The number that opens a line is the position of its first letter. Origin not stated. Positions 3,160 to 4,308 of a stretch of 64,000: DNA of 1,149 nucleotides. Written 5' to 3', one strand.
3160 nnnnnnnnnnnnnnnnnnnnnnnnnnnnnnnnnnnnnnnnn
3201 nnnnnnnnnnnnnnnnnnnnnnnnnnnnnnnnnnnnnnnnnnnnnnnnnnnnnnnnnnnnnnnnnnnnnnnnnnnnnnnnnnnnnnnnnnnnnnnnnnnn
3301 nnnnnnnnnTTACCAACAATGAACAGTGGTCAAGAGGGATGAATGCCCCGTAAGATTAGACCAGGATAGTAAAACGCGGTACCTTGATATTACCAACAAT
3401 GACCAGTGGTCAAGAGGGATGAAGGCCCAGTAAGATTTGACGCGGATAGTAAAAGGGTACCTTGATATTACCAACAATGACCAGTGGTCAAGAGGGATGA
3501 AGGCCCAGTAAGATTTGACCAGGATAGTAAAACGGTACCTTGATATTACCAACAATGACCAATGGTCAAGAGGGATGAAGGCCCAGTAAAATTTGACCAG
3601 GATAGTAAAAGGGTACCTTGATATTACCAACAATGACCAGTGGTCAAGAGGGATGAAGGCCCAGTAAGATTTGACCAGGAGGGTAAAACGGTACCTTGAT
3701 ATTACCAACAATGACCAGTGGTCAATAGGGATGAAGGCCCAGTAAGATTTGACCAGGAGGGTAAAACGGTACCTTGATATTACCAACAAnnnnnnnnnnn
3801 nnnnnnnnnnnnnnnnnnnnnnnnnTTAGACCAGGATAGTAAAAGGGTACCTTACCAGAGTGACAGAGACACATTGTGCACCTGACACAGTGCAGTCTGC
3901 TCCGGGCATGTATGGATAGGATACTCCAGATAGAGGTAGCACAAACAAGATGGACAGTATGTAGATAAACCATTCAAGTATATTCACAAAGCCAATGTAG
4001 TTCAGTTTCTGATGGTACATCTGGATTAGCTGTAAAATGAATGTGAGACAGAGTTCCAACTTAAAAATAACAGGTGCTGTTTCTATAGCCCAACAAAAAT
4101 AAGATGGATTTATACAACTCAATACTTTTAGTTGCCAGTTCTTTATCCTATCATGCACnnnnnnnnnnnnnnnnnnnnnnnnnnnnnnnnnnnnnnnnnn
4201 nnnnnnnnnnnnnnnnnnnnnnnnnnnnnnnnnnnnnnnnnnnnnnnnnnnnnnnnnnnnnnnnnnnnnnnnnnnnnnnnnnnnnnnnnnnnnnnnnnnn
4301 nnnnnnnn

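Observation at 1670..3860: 2.2-kb 79-bp minisatellite starting exactly at a TRPA1 splice donor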

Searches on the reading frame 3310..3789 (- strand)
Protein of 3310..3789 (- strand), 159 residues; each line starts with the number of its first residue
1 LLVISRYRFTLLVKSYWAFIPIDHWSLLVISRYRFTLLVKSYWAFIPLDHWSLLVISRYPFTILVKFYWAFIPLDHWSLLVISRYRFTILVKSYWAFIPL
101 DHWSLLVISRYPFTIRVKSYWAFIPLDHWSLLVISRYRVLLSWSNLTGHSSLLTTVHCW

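Call 50: search_protein_families(library=pfam, proteins=[window:3310-3789:-], max_evalue=0.1)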
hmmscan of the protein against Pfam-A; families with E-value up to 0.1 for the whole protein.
window:3310-3789:- (159 aa): 1 family
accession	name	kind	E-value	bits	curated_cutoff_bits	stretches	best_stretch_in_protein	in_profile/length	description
PF21368.3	AI2M-like_HNH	-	0.077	13.4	23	0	24-39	29-44/49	AI2M/AI1M-like, HNH endonuclease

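Call 52: find_homologous_proteins(query=window:3310-3789:-, max_evalue=0.001)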
Query window:3310-3789:-: 8000 candidates shared short words with the query, none scored E <= 0.001.

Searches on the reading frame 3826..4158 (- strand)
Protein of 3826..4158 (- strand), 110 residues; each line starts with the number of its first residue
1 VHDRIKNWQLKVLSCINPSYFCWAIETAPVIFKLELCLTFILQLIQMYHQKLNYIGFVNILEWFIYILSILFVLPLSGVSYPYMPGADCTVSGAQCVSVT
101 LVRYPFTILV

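Call 13: find_encoding_contigs(protein=window:3826-4158:-, flank=5000, max_places=6)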
Protein window:3826-4158:- (110 aa): no gene with exactly this product is on record in the collection.
